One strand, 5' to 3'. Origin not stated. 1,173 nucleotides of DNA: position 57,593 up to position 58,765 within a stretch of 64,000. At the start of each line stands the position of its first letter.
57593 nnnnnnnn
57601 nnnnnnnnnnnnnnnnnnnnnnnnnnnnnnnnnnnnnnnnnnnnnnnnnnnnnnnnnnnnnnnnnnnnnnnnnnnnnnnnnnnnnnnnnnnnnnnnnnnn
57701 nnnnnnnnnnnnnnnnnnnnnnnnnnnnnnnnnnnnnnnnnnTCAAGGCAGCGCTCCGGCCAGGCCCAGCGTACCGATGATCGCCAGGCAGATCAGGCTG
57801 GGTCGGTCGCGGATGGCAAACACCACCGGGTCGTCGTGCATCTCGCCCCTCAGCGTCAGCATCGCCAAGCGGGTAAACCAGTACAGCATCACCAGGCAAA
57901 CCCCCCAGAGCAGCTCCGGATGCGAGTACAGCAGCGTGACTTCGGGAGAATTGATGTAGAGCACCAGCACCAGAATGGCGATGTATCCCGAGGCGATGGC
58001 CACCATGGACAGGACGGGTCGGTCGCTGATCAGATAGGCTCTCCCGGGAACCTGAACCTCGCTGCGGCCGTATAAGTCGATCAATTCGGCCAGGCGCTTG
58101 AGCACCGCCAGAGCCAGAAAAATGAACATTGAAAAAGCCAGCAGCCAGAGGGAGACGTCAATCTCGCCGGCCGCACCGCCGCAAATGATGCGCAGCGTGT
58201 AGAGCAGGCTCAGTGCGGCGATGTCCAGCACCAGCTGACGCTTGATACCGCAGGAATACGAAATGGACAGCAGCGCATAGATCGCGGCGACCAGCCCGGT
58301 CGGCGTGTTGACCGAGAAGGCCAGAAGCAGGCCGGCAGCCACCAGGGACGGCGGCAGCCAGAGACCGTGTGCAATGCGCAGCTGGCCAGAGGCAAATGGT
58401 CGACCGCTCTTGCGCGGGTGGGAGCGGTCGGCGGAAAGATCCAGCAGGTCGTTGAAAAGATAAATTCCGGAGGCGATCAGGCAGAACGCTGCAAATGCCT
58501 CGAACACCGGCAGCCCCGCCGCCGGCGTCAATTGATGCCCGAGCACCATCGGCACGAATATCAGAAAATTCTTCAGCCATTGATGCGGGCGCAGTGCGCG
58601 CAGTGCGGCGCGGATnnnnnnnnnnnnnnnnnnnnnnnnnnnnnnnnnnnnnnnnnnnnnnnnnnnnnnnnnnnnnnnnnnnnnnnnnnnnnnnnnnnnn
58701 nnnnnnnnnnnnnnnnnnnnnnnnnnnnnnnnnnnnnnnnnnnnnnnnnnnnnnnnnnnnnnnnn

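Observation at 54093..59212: Six-gene translationally coupled operon mirroring the mycobacterial decaprenyl-phospho-arabinose (DPA) pathway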

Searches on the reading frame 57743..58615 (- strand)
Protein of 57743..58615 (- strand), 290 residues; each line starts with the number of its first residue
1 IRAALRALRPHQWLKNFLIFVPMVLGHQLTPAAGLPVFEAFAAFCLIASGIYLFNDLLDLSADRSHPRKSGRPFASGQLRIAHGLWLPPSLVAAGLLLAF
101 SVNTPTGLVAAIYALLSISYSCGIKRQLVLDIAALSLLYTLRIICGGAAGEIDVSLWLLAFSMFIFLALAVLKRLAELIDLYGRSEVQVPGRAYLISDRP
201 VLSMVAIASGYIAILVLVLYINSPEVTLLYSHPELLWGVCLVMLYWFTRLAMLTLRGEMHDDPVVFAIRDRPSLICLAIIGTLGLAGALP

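Call 3: search_protein_families(library=pfam, proteins=[window:57743-58555:-], max_evalue=0.01)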
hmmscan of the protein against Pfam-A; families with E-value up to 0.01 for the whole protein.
window:57743-58555:- (270 aa): 1 family
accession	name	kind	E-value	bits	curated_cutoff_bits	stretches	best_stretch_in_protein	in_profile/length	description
PF01040.23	UbiA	-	5.6e-21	75.4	34.2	1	15-228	20-232/250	UbiA prenyltransferase family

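Call 4: search_protein_families(library=ncbifam, proteins=[window:57743-58555:-], max_evalue=0.01)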
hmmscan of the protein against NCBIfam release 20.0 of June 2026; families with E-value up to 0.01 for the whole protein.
window:57743-58555:- (270 aa): 13 families
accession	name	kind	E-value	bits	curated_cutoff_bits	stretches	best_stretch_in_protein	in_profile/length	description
NF006088.0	PRK08238.1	equivalog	5.1e-99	332.1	351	1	1-267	212-479/482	UbiA family prenyltransferase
NF008978.0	PRK12324.1-4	equivalog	6.6e-34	117.3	207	1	3-260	55-311/322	decaprenyl-phosphate phosphoribosyltransferase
NF008977.0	PRK12324.1-2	equivalog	3.8e-33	115.2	234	1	14-258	36-277/297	decaprenyl-phosphate phosphoribosyltransferase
NF008976.0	PRK12324.1-1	equivalog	1e-28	100.6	474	1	17-158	59-200/306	decaprenyl-phosphate phosphoribosyltransferase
NF009523.0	PRK12884.1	equivalog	3.4e-09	36.3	269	1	16-202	38-221/279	prenyltransferase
NF035940.1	prenyl_rel_EboC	equivalog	2.6e-08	33.6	250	1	20-148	45-171/292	UbiA-like protein EboC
TIGR01473.1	cyoE_ctaB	equivalog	2e-07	31.1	210.3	1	11-145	31-169/281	heme o synthase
NF009521.0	PRK12882.1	equivalog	3.5e-07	29.7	296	1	18-197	42-218/280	geranylgeranylglycerol-phosphate geranylgeranyltransferase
TIGR01474.1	ubiA_proteo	equivalog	5.2e-07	29.4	275.45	1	23-202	50-227/282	4-hydroxybenzoate octaprenyltransferase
NF009609.0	PRK13106.1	equivalog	3.6e-05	23.3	349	1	21-129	56-162/301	prenyltransferase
TIGR01475.1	ubiA_other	subfamily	5.9e-05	22.7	180.8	1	21-148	43-173/282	UbiA-like polyprenyltransferase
NF045897.1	SCO3242_trans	equivalog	0.00045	19.9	260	1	19-127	36-141/287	SCO3242 family prenyltransferase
NF009514.0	PRK12873.1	equivalog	0.00075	18.9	246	1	32-139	64-175/297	4-hydroxybenzoate polyprenyltransferase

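Call 13: find_homologous_proteins(query=window:57743-58615:-)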
Query window:57743-58615:- (290 aa): 4368 proteins with E <= 0.001 among 8000 candidates; the best 120 are listed.
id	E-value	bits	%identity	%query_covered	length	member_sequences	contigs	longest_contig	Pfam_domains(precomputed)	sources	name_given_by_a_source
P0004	5.2e-156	537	100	88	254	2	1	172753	PF01040.24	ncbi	-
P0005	3.6e-96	340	55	98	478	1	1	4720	PF00702.33,PF01040.24,PF12710.14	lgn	-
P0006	5.5e-95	336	57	99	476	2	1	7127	PF00702.33,PF01040.24,PF12710.14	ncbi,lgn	-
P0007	1.5e-94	335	55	96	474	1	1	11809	PF01040.24,PF12710.14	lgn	-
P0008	1.8e-94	335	55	100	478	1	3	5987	PF00702.33,PF01040.24,PF12710.14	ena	-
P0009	2.1e-94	334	54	100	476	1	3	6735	PF00702.33,PF01040.24,PF12710.14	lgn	-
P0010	2.9e-94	334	53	98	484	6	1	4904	PF00702.33,PF01040.24,PF12710.14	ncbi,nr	ncbi:MAG: UbiA family prenyltransferase [Parvibaculaceae bacterium]|nr:UbiA family prenyltransferase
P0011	5.2e-94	333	55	99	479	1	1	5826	PF01040.24,PF12710.14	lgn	-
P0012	1.5e-93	332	55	98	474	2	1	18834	PF00702.33,PF01040.24,PF12710.14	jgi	jgi:4-hydroxybenzoate polyprenyltransferase/phosphoserine phosphatase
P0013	1.8e-93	331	58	99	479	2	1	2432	PF00702.33,PF01040.24,PF12710.14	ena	-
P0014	2.2e-93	331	53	98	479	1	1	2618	PF00702.33,PF01040.24,PF12710.14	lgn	-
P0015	2.6e-93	331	54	98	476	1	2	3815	PF01040.24,PF12710.14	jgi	jgi:4-hydroxybenzoate polyprenyltransferase/phosphoserine phosphatase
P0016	2.6e-93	331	53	100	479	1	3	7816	PF00702.33,PF01040.24,PF12710.14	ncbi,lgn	ncbi:MAG: UbiA family prenyltransferase [Pseudomonadota bacterium]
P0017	4.5e-93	330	54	100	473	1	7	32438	PF00702.33,PF01040.24,PF12710.14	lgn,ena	-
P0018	5.4e-93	330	53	98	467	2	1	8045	PF00702.33,PF01040.24,PF12710.14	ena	-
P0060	6.2e-91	323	54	96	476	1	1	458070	PF00702.33,PF01040.24,PF12710.14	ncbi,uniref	ncbi:UbiA family prenyltransferase [Roseovarius sp. S4756]|uniref:UbiA family prenyltransferase n=1 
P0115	7.0e-90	320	53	99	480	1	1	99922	PF00702.33,PF01040.24,PF12710.14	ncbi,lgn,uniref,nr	ncbi:UbiA family prenyltransferase [Blastomonas sp. AAP53]|uniref:UbiA family prenyltransferase n=1 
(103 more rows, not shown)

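Call 15: find_encoding_contigs(protein=P0060, flank=8000, max_places=2)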
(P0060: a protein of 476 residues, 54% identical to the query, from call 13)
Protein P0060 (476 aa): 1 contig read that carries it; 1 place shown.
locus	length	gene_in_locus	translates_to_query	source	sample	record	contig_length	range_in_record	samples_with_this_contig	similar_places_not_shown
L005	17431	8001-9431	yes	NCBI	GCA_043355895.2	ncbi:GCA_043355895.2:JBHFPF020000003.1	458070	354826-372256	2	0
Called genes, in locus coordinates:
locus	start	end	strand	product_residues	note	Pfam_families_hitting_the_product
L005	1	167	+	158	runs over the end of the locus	PF01814:Hemerythrin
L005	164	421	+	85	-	-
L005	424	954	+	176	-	PF02036:SCP2 (weak)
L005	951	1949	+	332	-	PF01136:Peptidase_U32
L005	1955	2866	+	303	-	PF01136:Peptidase_U32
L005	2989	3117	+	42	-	-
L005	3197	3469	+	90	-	PF00665:rve (weak)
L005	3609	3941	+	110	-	PF13683:rve_3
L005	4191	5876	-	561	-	-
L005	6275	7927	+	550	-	-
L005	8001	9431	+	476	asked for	PF00702:Hydrolase (weak), PF12710:HAD, PF01040:UbiA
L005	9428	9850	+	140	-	PF04138:GtrA_DPMS_TM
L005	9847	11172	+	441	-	PF01565:FAD_binding_4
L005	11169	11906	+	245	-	PF00106:adh_short, PF13561:adh_short_C2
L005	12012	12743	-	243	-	PF20344:DUF6639 (weak)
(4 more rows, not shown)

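Call 16: find_encoding_contigs(protein=P0115, flank=8000, max_places=2)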
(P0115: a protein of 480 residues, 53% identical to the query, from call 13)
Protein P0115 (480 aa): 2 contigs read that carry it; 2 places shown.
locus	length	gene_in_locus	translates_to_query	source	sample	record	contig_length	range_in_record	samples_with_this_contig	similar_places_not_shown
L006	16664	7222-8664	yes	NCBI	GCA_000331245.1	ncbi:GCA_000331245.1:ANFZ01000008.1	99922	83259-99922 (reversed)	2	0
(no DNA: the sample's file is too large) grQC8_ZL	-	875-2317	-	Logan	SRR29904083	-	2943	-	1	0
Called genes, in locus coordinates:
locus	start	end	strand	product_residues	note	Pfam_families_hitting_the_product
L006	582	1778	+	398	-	-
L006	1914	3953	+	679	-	PF02195:ParB_N (weak)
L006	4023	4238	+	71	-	PF19612:DUF6117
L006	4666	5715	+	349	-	PF23639:DUF7146, PF13362:Toprim_3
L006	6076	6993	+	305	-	PF10686:YAcAr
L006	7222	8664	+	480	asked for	PF00702:Hydrolase (faint), PF12710:HAD, PF01040:UbiA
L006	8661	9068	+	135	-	PF04138:GtrA_DPMS_TM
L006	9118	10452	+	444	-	PF01565:FAD_binding_4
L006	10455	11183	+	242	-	PF00106:adh_short, PF08659:KR (weak), PF13561:adh_short_C2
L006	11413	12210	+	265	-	PF00440:TetR_N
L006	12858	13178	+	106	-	PF05284:DUF736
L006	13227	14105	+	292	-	PF10074:RovC_DNA-bd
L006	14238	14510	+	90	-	PF12728:HTH_17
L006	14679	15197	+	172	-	PF11000:DUF2840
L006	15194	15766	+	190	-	PF10502:Peptidase_S26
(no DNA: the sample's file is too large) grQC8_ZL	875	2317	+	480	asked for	PF00702:Hydrolase (faint), PF12710:HAD, PF01040:UbiA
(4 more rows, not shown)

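Call 49: search_dna_similar(query=window:57743-58615:-, collection=phages, mode=protein, max_rows=15)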
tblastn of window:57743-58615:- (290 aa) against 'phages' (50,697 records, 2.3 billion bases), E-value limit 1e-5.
Records with a match: 1; places in all: 1; records where one place covers at least 80% of the query: 1.
Best place of each record, by identity: <60% 1.
By first word of the organism name: Bacteriophage 1.
By host as written in the record: - 1.
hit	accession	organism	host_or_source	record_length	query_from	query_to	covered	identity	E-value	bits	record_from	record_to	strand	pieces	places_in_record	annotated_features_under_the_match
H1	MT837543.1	Bacteriophage sp.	human fecal samples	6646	1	277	96%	32.4%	3e-31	128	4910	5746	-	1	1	record has no annotation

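Call 52: search_solved_structures(query=window:57743-58615:-, show_alignments=1)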
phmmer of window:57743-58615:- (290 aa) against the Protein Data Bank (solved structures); distinct sequences matched with E-value up to 0.001: 3.
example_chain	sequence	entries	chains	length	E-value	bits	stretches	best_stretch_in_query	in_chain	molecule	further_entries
8j8j_D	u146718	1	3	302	2.3e-23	86.6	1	4-286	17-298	Decaprenyl-phosphate phosphoribosyltransferase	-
8j8k_A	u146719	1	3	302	2.5e-15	60.2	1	4-286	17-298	Decaprenyl-phosphate phosphoribosyltransferase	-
6m31_A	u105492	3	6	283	0.00043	23.3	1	41-159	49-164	Digeranylgeranylglyceryl phosphate synthase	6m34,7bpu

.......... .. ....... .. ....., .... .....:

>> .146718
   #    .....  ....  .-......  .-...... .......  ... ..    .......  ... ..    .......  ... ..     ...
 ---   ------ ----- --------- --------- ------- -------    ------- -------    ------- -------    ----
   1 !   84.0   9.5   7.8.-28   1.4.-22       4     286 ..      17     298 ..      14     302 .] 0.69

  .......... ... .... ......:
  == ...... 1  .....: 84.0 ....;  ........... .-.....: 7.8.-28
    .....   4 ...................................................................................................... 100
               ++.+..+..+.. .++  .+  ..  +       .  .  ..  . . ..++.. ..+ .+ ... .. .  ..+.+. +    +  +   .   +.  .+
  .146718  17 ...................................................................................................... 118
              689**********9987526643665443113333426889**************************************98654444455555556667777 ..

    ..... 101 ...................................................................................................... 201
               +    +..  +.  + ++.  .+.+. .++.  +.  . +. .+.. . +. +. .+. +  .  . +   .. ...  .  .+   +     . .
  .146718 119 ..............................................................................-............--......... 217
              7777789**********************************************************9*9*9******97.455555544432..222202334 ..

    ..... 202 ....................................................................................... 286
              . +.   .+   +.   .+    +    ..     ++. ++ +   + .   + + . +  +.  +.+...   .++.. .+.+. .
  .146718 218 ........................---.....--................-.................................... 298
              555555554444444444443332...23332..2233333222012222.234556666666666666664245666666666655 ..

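Call 54: find_encoding_contigs(protein=P0004, flank=10000, max_places=4)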
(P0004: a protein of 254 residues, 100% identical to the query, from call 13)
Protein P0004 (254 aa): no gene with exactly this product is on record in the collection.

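Call 82: search_dna_similar(query=window:57743-58615:-, collection=plasmids, mode=protein, max_rows=40)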
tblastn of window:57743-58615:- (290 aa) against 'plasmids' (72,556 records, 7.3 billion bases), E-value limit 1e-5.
Records with a match: 102; places in all: 102; records where one place covers at least 80% of the query: 91.
Best place of each record, by identity: <60% 102.
By first word of the organism name: Rhizobium 36; Sinorhizobium 5; Azospirillum 4; Salipiger 3; Cereibacter 3; Sphingomonadaceae 3; Burkholderia 3; Vibrio 3; Mesorhizobium 3; Leisingera 2; and 30 more.
By predicted mobility (MOB-suite, as given by PLSDB): non-mobilizable 71; conjugative 21; mobilizable 10.
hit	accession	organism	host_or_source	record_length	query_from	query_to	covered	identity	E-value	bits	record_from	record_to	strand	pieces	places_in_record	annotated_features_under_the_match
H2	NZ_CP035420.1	Leisingera sp. NJS204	cell culture,Marine Biofilm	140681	1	289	100%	52.9%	7e-82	275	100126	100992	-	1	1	UbiA family prenyltransferase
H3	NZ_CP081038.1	Leisingera sp. M527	-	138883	1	289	100%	52.9%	1e-81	275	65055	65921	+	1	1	UbiA family prenyltransferase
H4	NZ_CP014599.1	Salipiger sp. CCB-MM3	mangrove soil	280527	5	287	98%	53.2%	1e-94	312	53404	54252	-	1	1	UbiA family prenyltransferase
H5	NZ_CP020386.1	Rhodovulum sp. MB263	cell culture,mud flat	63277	1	285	98%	52.3%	2e-87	291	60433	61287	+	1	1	UbiA family prenyltransferase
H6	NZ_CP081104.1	Ruegeria conchae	-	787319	1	289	100%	51.6%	1e-89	298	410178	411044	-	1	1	UbiA family prenyltransferase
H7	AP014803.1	Rhodovulum sulfidophilum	-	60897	1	284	98%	52.1%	3e-83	280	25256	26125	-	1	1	prenyltransferase family protein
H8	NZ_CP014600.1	Salipiger sp. CCB-MM3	mangrove soil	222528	1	289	100%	50.7%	5e-75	256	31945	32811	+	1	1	UbiA family prenyltransferase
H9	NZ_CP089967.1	Cereibacter azotoformans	Owen's River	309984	5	281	96%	52.2%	7e-80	270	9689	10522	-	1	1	UbiA family prenyltransferase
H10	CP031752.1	Cereibacter sphaeroides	cell culture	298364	5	285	97%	51.2%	1e-79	269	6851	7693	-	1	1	UbiA family prenyltransferase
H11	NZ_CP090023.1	Cereibacter azotoformans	cell culture,Aquaculture sediment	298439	5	285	97%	51.2%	1e-79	269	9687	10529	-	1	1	UbiA family prenyltransferase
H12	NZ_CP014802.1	Salipiger profundus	single cell,environmental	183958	2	273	94%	52.9%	3e-85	285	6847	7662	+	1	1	UbiA family prenyltransferase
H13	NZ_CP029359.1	Azospirillum thermophilum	cell culture,hot spring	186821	5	290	99%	49.6%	5e-62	218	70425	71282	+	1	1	UbiA family prenyltransferase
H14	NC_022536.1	Agrobacterium pusense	-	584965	5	289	98%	48.4%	3e-86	288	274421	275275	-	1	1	UbiA family prenyltransferase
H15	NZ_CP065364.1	Ruegeria sp. SCSIO 43209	Galaxea fascicularis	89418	1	289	100%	47.1%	4e-82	276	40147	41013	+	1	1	UbiA family prenyltransferase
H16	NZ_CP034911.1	Sinorhizobium alkalisoli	single cell,root nodule of Sesbania ...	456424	5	280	95%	48.6%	2e-84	283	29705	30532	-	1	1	UbiA family prenyltransferase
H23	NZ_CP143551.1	Burkholderia multivorans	Homo sapiens,bronchoalveolar lavage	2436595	7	290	98%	43.9%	6e-56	201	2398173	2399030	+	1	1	none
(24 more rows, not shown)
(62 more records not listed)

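Call 83: get_annotated_region(hit=H4, flank=9000)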
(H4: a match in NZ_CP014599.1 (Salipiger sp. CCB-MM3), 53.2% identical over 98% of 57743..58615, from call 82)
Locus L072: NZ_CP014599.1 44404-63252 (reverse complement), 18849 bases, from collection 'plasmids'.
description: Salipiger sp. CCB-MM3 plasmid unnamed3, complete sequence
organism: Salipiger sp. CCB-MM3 (NCBI taxid 1792508)
taxonomy: Bacteria; Pseudomonadota; Alphaproteobacteria; Rhodobacterales; Roseobacteraceae; Salipiger; Salipiger sp. CCB-MM3
host: -; source: mangrove soil; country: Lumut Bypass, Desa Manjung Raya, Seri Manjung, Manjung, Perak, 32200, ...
typing (MOB-suite, as given by PLSDB): non-mobilizable; replicon rep_cluster_634
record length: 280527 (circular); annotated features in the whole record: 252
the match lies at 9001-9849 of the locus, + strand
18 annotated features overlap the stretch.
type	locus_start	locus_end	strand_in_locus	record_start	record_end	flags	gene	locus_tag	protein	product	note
CDS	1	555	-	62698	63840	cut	-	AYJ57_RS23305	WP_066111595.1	Gfo/Idh/MocA family oxidoreductase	-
CDS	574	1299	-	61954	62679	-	-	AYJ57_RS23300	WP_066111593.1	GntR family transcriptional regulator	-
CDS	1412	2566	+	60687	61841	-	-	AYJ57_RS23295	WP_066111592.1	LLM class flavin-dependent oxidoreductase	-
CDS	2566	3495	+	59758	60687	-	-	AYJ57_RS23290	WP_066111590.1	aldo/keto reductase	-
CDS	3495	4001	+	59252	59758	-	-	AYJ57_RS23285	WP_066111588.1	flavin reductase family protein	-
CDS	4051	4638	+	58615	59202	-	-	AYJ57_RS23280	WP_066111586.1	TRAP transporter small permease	GO:0015740 - C4-dicarboxylate transport [Evidence IEA]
CDS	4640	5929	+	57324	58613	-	-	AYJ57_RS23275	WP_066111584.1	TRAP transporter large permease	GO:0008643 - carbohydrate transport [Evidence IEA]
CDS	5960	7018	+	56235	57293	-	dctP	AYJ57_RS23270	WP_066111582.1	TRAP transporter substrate-binding protein DctP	GO:0055085 - transmembrane transport [Evidence IEA]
CDS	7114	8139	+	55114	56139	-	-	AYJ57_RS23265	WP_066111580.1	putative sulfate exporter family transporter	-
CDS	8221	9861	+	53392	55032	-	-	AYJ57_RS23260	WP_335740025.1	UbiA family prenyltransferase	-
CDS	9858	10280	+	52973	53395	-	-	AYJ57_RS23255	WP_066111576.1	GtrA family protein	-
CDS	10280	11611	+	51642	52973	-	-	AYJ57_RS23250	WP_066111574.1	FAD-binding oxidoreductase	-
CDS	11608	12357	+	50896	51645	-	-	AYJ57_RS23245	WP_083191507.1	SDR family oxidoreductase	-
CDS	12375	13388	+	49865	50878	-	-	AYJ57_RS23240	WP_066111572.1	glycosyltransferase family 2 protein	-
CDS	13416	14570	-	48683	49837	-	-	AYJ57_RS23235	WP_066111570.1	glycosyltransferase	-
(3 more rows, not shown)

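Call 84: get_annotated_region(hit=H23, flank=9000)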
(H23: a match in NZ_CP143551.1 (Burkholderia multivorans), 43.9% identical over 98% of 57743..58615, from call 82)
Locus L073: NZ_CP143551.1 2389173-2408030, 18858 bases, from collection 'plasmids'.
description: Burkholderia multivorans strain 2023CK-01339 plasmid unnamed1, complete sequence
organism: Burkholderia multivorans (NCBI taxid 87883)
taxonomy: Bacteria; Pseudomonadota; Betaproteobacteria; Burkholderiales; Burkholderiaceae; Burkholderia; Burkholderia multivorans
host: -; source: Homo sapiens,bronchoalveolar lavage; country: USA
typing (MOB-suite, as given by PLSDB): non-mobilizable
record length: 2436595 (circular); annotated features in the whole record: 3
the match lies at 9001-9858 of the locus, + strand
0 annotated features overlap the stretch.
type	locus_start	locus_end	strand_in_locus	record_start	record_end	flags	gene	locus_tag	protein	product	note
